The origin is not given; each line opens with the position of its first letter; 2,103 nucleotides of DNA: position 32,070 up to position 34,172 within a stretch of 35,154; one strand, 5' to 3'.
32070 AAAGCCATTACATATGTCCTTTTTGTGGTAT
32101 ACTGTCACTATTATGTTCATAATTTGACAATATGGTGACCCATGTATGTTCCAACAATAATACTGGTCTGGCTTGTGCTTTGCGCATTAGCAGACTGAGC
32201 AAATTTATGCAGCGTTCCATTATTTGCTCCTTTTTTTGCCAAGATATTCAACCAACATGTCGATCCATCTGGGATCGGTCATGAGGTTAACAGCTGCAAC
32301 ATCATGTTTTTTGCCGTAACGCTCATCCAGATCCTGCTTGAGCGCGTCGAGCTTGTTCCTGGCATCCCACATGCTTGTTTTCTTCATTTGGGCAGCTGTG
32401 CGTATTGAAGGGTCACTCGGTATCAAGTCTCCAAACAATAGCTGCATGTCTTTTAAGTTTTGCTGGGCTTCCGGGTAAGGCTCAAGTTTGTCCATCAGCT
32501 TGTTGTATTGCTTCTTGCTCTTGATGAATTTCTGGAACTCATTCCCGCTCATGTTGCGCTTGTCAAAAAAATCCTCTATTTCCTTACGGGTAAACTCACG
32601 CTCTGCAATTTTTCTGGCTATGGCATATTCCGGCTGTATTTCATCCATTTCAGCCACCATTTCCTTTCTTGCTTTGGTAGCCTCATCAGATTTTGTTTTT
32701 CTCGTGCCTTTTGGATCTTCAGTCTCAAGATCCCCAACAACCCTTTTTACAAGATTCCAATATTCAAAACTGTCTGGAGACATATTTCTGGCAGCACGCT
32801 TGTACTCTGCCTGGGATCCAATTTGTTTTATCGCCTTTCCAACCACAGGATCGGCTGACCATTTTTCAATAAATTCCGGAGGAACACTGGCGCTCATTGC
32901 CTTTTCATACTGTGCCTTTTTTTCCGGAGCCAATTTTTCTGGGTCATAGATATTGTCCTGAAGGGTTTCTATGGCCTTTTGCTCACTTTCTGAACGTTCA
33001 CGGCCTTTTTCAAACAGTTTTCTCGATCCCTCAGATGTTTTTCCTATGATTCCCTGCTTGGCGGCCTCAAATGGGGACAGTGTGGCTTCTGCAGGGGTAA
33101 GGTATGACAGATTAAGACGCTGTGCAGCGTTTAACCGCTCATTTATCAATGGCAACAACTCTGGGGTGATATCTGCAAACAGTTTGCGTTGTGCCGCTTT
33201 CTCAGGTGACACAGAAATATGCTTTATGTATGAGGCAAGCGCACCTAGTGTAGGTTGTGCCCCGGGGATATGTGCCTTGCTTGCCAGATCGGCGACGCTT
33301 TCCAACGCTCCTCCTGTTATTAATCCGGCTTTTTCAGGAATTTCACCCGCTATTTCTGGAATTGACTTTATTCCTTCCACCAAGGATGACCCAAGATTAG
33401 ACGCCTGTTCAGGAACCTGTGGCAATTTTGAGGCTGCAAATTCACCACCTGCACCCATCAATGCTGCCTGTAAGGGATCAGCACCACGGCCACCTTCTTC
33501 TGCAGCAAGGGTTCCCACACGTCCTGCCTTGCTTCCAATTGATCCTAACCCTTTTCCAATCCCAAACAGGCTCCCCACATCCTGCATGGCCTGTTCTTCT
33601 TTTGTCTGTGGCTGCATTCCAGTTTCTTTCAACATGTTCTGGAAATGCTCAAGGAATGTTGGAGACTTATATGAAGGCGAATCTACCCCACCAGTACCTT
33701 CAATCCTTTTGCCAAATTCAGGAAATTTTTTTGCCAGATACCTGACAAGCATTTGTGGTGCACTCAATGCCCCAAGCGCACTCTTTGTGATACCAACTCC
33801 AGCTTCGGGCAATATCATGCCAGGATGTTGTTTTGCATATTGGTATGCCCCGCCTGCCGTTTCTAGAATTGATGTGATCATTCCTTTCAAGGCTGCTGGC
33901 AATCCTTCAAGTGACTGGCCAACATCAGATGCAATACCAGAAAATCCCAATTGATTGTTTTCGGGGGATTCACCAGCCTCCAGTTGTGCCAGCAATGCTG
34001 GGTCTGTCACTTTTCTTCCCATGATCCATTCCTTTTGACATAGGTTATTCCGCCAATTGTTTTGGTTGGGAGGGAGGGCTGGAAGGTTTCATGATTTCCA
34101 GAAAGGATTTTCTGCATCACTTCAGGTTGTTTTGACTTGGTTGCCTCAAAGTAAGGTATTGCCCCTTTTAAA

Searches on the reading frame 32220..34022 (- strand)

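Call 8: search_protein_families(library=phrogs, proteins=[window:32220-34022:-], max_evalue=0.001)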
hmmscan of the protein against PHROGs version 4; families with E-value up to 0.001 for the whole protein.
window:32220-34022:- (600 aa): 1 family
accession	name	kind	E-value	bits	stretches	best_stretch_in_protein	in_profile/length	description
phrog_5880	-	unknown function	0.00091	19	1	390-479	354-447/661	-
